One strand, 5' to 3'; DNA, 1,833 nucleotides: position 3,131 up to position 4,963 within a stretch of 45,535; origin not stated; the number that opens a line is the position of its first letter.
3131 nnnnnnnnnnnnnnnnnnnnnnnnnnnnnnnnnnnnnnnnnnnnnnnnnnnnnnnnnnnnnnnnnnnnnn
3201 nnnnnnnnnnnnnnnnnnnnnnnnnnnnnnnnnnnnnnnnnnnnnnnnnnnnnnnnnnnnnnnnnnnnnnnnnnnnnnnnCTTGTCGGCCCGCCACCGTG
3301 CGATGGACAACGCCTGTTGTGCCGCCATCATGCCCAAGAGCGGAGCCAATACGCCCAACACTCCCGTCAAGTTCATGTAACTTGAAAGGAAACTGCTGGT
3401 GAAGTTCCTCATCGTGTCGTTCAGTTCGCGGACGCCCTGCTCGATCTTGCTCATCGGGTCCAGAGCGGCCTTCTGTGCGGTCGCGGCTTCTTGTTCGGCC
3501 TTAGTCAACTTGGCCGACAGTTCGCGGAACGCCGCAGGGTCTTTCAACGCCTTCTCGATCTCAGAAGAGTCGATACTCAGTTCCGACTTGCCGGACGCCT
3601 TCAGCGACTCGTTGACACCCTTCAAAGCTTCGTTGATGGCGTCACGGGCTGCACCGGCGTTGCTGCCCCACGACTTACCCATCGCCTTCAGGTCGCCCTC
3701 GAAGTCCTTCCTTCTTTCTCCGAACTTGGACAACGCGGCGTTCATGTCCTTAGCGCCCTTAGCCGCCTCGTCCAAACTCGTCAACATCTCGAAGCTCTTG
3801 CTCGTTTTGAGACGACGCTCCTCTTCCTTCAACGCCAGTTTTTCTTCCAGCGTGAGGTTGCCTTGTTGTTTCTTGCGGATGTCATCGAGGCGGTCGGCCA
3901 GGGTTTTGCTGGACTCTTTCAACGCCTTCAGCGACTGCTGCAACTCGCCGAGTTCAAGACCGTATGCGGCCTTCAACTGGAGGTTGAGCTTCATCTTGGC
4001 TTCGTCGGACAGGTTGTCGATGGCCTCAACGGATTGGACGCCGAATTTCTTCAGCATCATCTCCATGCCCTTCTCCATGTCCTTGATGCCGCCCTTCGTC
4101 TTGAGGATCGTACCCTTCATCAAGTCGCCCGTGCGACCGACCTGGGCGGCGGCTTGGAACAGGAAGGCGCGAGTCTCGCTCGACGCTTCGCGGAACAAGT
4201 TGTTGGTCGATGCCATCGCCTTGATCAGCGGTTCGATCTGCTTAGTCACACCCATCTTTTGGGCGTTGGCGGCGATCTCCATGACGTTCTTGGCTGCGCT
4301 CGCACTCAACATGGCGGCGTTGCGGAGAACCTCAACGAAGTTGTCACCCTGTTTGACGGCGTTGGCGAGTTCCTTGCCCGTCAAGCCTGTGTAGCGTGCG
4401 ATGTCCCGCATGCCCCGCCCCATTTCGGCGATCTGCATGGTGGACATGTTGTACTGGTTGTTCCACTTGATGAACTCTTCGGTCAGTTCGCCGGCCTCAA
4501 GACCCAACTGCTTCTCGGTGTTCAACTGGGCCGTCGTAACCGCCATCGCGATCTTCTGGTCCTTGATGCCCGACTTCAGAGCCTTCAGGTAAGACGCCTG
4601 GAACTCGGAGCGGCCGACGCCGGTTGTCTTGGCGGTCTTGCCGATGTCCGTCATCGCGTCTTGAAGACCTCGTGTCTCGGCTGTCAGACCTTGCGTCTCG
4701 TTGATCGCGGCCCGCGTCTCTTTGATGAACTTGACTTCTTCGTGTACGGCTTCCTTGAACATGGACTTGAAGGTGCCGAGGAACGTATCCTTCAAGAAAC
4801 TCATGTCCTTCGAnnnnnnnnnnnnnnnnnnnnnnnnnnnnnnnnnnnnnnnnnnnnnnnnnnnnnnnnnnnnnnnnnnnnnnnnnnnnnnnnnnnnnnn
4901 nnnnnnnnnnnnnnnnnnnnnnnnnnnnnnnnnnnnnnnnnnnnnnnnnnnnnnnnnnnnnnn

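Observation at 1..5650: Giant (>1880 aa) tape-measure-like protein with five 84-aa tandem TM repeats, a poly-Gly tract and C-terminal ~90-aa repeats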

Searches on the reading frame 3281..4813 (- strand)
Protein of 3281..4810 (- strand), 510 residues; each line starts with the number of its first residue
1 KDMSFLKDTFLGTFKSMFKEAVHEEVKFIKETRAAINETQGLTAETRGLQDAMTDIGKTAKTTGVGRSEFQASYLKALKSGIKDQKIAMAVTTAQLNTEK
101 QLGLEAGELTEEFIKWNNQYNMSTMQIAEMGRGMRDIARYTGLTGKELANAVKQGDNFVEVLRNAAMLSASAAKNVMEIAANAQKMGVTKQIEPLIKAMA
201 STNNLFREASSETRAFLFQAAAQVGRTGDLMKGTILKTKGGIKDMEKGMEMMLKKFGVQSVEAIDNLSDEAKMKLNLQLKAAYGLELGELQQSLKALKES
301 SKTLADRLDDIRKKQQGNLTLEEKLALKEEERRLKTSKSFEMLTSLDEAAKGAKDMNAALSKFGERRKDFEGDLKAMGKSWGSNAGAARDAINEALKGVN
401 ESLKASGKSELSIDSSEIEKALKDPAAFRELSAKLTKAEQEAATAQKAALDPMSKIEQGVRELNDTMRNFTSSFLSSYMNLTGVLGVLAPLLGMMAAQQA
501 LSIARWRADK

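Call 29: find_homologous_proteins(query=A1, max_evalue=0.001)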
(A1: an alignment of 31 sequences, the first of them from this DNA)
Query A1 (31 sequences) (511 aa, profile of the alignment): 4 proteins with E <= 0.001 among 8000 candidates.
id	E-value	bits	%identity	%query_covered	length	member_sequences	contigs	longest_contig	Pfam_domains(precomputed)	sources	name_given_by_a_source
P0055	5.1e-187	641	54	83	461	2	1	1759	-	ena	-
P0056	1.2e-184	633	48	93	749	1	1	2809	-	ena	-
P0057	6.3e-170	584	42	96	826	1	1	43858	-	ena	-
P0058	2.1e-130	454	81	60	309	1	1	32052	-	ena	-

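Call 30: search_solved_structures(query=A1, max_evalue=10, show_alignments=2)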
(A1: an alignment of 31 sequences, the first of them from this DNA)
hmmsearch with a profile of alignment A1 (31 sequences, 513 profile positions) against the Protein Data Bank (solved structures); distinct sequences matched with E-value up to 10: 9.
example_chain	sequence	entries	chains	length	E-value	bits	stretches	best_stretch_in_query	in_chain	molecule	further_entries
8jsu_A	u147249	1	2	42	0.16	13.8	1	420-454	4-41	TvaLP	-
7et8_A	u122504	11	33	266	0.57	12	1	28-80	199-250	4-hydroxy-2-oxoheptanedioate aldolase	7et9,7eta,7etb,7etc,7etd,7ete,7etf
5jsn_B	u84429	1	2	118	1.1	11.1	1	298-393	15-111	Bcl2 inhibitor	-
5hsq_A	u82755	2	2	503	1.3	10.8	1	173-223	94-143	Bacteriophytochrome protein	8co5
5i5l_A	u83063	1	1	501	1.3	10.8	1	173-223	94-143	Bacteriophytochrome protein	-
3peu_A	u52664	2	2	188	1.3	10.8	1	178-258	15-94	ATP-dependent RNA helicase DBP5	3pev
6r26_A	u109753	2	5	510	1.3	10.8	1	173-223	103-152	Bacteriophytochrome protein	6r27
5fiq_A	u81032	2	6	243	1.4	10.7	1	245-325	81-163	EXD1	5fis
5fis_B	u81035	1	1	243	1.9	10.2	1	245-325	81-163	EXD1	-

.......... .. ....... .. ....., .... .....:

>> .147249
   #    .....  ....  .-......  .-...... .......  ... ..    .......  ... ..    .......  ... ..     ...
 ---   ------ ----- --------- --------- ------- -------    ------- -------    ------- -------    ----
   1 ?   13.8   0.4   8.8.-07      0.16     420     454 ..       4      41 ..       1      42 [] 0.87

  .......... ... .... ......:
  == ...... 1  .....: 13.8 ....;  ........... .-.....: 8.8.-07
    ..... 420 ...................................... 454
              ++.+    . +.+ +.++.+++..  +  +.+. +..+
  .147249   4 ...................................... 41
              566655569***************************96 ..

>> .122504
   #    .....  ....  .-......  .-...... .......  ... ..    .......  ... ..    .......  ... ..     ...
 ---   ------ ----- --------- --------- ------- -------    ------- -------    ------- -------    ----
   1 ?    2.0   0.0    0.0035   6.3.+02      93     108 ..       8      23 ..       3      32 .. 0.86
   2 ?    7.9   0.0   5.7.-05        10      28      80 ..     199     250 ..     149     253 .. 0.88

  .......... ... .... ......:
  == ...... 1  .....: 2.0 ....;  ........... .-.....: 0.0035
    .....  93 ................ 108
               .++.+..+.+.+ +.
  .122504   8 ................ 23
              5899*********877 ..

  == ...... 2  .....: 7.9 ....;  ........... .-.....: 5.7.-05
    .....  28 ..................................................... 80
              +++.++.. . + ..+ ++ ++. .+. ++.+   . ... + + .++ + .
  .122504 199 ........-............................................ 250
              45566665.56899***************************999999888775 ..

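Call 37: search_protein_representatives(alignment_id=A1)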
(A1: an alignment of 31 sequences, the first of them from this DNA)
Query: 31 sequences, 513 profile positions. Proteins with E-value up to 0.001 (for the whole library): 448; up to 1e-10: 425; up to 1e-30: 388. The best 150 are listed.
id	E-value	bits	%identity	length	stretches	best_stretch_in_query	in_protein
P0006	4.2e-225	764.7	-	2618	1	3-511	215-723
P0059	1.5e-223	759.6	-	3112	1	3-509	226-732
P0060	1.0e-221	753.5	-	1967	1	3-510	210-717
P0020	2.4e-218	742.4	-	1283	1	2-508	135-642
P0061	1.0e-215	733.7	-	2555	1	5-510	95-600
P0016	1.6e-215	733.1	-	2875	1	4-506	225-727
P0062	2.5e-215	732.4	-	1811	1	4-506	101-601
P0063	1.1e-213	727.1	-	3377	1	5-510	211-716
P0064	2.5e-213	725.9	-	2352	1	4-507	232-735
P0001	5.1e-213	724.8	-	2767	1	6-510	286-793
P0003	8.2e-212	720.9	-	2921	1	4-499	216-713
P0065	1.0e-211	720.6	-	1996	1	3-503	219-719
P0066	5.0e-211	718.3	-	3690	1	3-510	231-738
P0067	2.9e-210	715.7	-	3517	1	2-508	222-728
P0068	1.8e-209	713.1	-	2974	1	7-511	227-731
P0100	6.2e-169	579.4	-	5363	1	4-506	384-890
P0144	9.0e-111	387.5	-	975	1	23-477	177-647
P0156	1.4e-104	367.1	-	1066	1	9-493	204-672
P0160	4.3e-102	358.9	-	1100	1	19-471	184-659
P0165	9.0e-101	354.5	-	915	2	5-501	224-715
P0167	1.5e-99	350.4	-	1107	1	6-493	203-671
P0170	2.7e-98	346.3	-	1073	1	21-463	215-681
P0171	2.2e-97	343.3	-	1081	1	4-507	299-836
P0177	2.2e-94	333.4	-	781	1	6-502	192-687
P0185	3.2e-89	316.4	-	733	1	10-505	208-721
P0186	6.2e-88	312.1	-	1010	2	6-496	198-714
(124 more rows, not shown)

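Call 38: search_dna_similar(query=window:3281-4810:-, collection=phages, mode=protein, max_evalue=10, max_rows=30)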
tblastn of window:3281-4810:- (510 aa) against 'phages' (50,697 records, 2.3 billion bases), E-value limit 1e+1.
Records with a match: 1; places in all: 1; records where one place covers at least 80% of the query: 0.
Best place of each record, by identity: <60% 1.
By first word of the organism name: uncultured 1.
By host as written in the record: - 1.
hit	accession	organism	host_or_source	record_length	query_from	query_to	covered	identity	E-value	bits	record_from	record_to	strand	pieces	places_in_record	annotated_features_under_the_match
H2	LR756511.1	uncultured phage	metagenomic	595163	63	313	49%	30.0%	7e-14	81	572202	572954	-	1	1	record has no annotation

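Call 39: search_protein_families(library=phrogs, proteins=[P0144, P0156, P0160, P0165, P0167, P0170, P0171, P0177, P0185, P0186], max_evalue=0.01)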
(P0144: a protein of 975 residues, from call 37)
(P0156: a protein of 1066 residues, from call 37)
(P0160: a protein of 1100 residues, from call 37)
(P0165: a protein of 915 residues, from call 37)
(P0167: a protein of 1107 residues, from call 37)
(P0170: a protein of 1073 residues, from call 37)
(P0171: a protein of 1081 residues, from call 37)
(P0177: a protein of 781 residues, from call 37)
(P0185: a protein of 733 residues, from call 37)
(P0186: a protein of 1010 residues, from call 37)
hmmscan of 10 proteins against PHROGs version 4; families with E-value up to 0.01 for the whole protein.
P0144 (975 aa): 0 families

P0156 (1066 aa): 2 families
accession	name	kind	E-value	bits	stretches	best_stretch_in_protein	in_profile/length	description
phrog_167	-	tail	1.9e-06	26.9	1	214-875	276-771/1555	tail length tape measure protein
phrog_28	-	tail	4.3e-05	23.3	1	726-957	603-710/1228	tail length tape measure protein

P0160 (1100 aa): 0 families

P0165 (915 aa): 0 families

P0167 (1107 aa): 13 families
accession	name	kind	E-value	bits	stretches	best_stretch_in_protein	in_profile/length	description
phrog_23574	-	tail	9.3e-12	44.1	1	764-879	812-909/1441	tail length tape measure protein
phrog_794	-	tail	2.2e-11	44.2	1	667-816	539-674/763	tail length tape measure protein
phrog_1047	-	tail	3.2e-10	39.7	1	645-836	746-920/1251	tail associated lysin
phrog_11489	-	unknown function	1.8e-09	37.2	1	710-845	667-798/1717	-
phrog_24596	-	unknown function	5.5e-09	35.8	1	739-812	682-758/1052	-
phrog_10341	-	lysis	1.1e-05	25.5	1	712-826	77-195/577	endolysin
phrog_20938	-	unknown function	2e-05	23.9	1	713-817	743-854/1028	-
phrog_6922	-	unknown function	7.6e-05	22.6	1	687-893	259-457/768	-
phrog_16692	-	unknown function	9e-05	22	1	690-824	634-776/1107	-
phrog_32859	-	unknown function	0.00027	21.9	1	616-658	14-55/88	-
phrog_28412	-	unknown function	0.0016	17.4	1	763-814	921-971/1244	-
phrog_34863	-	unknown function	0.0017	17.5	1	752-816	381-446/966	-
phrog_6056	-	head and packaging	0.0022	18.9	1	772-831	5-64/224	internal virion protein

P0170 (1073 aa): 0 families

P0171 (1081 aa): 0 families

P0177 (781 aa): 2 families
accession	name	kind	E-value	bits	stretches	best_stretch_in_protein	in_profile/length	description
phrog_167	-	tail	2.5e-06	26.5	1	23-676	123-574/1555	tail length tape measure protein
phrog_15866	-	unknown function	0.0068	17.6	0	24-90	4-68/137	-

P0185 (733 aa): 0 families

P0186 (1010 aa): 2 families
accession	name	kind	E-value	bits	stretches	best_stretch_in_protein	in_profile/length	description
phrog_5493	-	tail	9.5e-09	35.1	1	657-1002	546-825/1102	tail length tape measure protein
phrog_28412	-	unknown function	3.6e-06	26.1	1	842-879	924-961/1244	-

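Call 40: search_dna_similar(query=P0156, collection=phages, mode=protein, max_evalue=0.001, max_rows=25)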
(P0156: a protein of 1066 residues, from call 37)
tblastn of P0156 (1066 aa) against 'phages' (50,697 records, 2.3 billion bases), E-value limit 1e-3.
Records with a match: 1; places in all: 1; records where one place covers at least 80% of the query: 0.
Best place of each record, by identity: <60% 1.
By first word of the organism name: uncultured 1.
By host as written in the record: - 1.
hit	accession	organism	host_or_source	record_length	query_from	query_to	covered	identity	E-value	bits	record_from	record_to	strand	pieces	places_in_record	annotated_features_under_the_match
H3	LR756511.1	uncultured phage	metagenomic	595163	190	460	25%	26.9%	6e-18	96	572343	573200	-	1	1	record has no annotation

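Call 47: get_annotated_region(hit=H3, flank=14000)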
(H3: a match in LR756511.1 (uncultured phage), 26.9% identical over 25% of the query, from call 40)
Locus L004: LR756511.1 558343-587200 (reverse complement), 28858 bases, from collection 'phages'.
description: uncultured phage genome assembly, chromosome: 1.
organism: uncultured phage (NCBI taxid 278008)
taxonomy: Viruses; environmental samples
host: -; source: metagenomic; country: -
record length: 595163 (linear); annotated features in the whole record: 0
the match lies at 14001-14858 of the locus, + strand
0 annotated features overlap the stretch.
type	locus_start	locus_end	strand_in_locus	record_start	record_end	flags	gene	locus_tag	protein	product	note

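Call 49: search_protein_families(library=phrogs, proteins=[L004:7488-8831:+, L004:7042-7485:+, L004:10807-11301:+, L004:11538-12047:+], max_evalue=0.05)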
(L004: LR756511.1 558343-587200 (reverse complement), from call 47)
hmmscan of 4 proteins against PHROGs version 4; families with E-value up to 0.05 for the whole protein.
L004:7488-8831:+ (447 aa): 0 families

L004:7042-7485:+ (147 aa): 0 families

L004:10807-11301:+ (164 aa): 1 family
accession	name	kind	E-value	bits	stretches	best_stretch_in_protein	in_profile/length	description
phrog_9018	-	unknown function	0.044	14.8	0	103-138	19-54/72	-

L004:11538-12047:+ (169 aa): 1 family
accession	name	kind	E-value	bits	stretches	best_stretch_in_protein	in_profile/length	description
phrog_429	-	DNA, RNA and nucleotide metabolism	6.1e-05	23.9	1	23-85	58-121/210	DNA end protector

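Call 56: predict_structure(alignment_id=A1)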
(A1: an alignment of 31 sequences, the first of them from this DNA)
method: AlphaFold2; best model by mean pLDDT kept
length: 511 residues; sequences in the alignment: 31
mean_pLDDT: 80.5   pTM: 0.77
mean pLDDT of the five models: 80.5, 80.1, 79.7, 79.6, 78.4
residues with pLDDT >= 90: 227; 70-90: 159; 50-70: 71; < 50: 54
segments of 3 or more residues with pLDDT < 50: 1-18, 44-48, 479-503, 508-511
pLDDT, mean of each block of 10 residues (from residue 1): 40 44 63 65 49 60 73 86 85 91 88 92 91 91 88 90 91 93 93 93 93 94 94 93 93 85 84 88 88 92 92 88 87 92 93 89 91 90 92 94 86 90 90 90 81 58 58 53 38 42 48 41
secondary structure, 60 per line:
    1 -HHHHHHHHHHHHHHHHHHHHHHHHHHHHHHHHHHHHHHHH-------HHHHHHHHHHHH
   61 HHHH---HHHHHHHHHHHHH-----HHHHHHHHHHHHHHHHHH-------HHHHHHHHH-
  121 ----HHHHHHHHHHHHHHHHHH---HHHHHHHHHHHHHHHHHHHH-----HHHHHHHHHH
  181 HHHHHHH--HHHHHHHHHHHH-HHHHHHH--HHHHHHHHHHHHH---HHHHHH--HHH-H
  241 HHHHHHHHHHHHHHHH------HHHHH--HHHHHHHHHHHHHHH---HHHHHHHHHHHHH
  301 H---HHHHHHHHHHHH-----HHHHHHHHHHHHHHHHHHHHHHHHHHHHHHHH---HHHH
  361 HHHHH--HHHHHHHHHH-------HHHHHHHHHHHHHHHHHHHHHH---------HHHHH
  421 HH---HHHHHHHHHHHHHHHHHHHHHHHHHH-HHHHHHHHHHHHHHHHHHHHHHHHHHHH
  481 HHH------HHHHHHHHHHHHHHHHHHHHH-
elements in order: H2-41 H49-64 H68-80 H86-103 H111-119 H125-142 H146-165 H171-187 H190-201 H203-209 H212-224 H228-233 H240-256 H263-267 H270-284 H288-301 H305-316 H322-353 H357-365 H368-377 H385-406 H416-422 H426-451 H453-483 H490-510

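Call 59: fold_search(model_id=the predicted structure, library=viral)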
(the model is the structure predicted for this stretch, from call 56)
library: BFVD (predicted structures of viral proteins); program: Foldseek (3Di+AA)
matches with E <= 10: 552; with E <= 0.001: 12
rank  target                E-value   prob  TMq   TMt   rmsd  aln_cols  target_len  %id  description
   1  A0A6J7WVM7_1          1.8e-04  1.00  0.34  0.19  33.8       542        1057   12  Phage tail tape measure protein [uncultured Caudovirales phage]
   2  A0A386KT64            2.5e-04  1.00  0.30  0.18  28.9       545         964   16  Tail length tape-measure protein [Caulobacter phage Kronos]
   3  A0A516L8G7            3.1e-04  1.00  0.22  0.18  27.9       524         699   13  (no name in the UniProt tables at hand)
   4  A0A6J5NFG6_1          3.3e-04  1.00  0.29  0.13  38.5       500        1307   15  Phage tail tape measure protein [uncultured Caudovirales phage]
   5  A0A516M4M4            3.7e-04  1.00  0.23  0.15  29.0       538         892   14  (no name in the UniProt tables at hand)
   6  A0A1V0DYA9            3.7e-04  1.00  0.25  0.15  28.6       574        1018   15  Tail tape measure protein [Dinoroseobacter phage vB_DshS-R5C]
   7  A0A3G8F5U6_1          4.3e-04  1.00  0.33  0.23  25.6       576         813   12  (no name in the UniProt tables at hand)
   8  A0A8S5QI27            5.7e-04  1.00  0.33  0.17  25.9       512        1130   15  Minor tail protein [Siphoviridae sp. ctNs77]
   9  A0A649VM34            6.0e-04  1.00  0.36  0.19  25.2       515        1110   15  Tapemeasure protein [Arthrobacter phage Mufasa8]
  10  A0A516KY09            6.2e-04  1.00  0.26  0.18  27.5       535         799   12  (no name in the UniProt tables at hand)
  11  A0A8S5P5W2            7.6e-04  1.00  0.23  0.16  30.6       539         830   13  Minor tail protein [Siphoviridae sp. ctgEn20]
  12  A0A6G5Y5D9            8.0e-04  1.00  0.34  0.28  28.3       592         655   12  (no name in the UniProt tables at hand)
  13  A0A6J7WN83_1          1.1e-03  1.00  0.34  0.23  38.8       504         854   13  Phage tail tape measure protein [uncultured Caudovirales phage]
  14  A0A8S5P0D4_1          1.1e-03  1.00  0.29  0.20  25.3       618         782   11  Minor tail protein [Siphoviridae sp. ctTBR23]
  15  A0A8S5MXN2            1.3e-03  1.00  0.27  0.15  28.4       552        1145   13  Tail tape measure protein [Siphoviridae sp. ctM4P7]
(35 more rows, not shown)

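Call 60: fold_search(model_id=the predicted structure, library=pdb)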
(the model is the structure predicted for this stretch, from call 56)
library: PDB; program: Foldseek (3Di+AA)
matches with E <= 10: 255; with E <= 0.001: 0
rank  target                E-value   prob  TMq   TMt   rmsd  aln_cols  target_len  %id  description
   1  8s6p                  1.8e-01  0.63  0.13  0.27  17.5       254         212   19  Crystal structure of a computationally designed protein bound to a Ru-containing cofactor (released 2025-05-28)
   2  9g8j_C                2.3e-01  0.11  0.13  0.10  26.9       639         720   11  Structure of K+-dependent Na+-PPase from Thermotoga maritima in complex with zoledronate (released 2025-06-04)
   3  5yqz_R                2.7e-01  0.08  0.10  0.10  24.6       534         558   12  Structure of the glucagon receptor in complex with a glucagon analogue (released 2018-01-17)
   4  8cic                  2.9e-01  0.14  0.11  0.13  25.6       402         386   11  Crystal structure of stabilized A2A adenosine receptor A2AR-StaR2-bRIL in complex with clinical candidate Etrumadenant (released 2023-05-31)
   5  5iu8                  3.7e-01  0.12  0.10  0.12  25.9       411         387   11  Crystal structure of stabilized A2A adenosine receptor A2AR-StaR2-bRIL in complex with compound 12f at 2.0A resolution (released 2016-06-29)
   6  5uen_A                4.0e-01  0.11  0.12  0.15  26.6       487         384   13  Crystal structure of the human adenosine A1 receptor A1AR-bRIL in complex with the covalent antagonist DU172 at 3.2A r (released 2017-03-01)
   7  3oce_C                4.4e-01  0.08  0.11  0.11  30.5       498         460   12  Crystal structure of fumarate lyase:delta crystallin from Brucella melitensis bound to cobalt (released 2010-08-18)
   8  8pwn                  4.6e-01  0.12  0.11  0.13  25.7       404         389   11  Structure of A2A adenosine receptor A2AR-StaR2-bRIL, solved at wavelength 2.75 A (released 2023-10-25)
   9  8b70_A                4.7e-01  0.08  0.12  0.11  25.9       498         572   11  KimA from B. subtilis with nucleotide second-messenger c-di-AMP bound (released 2023-01-18)
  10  4yxx                  5.2e-01  0.44  0.14  0.29  15.8       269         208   16  Computationally designed left-handed alpha/alpha toroid with 6 repeats (released 2015-12-16)
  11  9fup                  5.2e-01  0.09  0.10  0.12  25.9       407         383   12  Serial microseconds crystallography at ID29 using fixed-target (small foils): A2a adenosine receptor co-crystallised wit (released 2025-01-22)
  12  9f63                  6.1e-01  0.08  0.12  0.13  28.0       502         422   10  Crystal structure of Saccharomyces cerevisiae pH nine-sensitive protein 1 (PNS1) (released 2024-05-15)
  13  4u4w_A                6.1e-01  0.08  0.13  0.14  22.2       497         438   11  Structure of a nitrate/nitrite antiporter NarK in nitrate-bound occluded state (released 2015-07-15)
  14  8c3w                  6.6e-01  0.38  0.15  0.30  15.6       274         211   15  Crystal structure of a computationally designed heme binding protein, dnHEM1 (released 2023-07-05)
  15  6s43_C                6.8e-01  0.06  0.11  0.11  28.5       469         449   10  Fumarate hydratase of Mycobacterium tuberculosis in complex with formate and allosteric modulator N-(5-(Azocan-1-ylsul (released 2019-09-25)
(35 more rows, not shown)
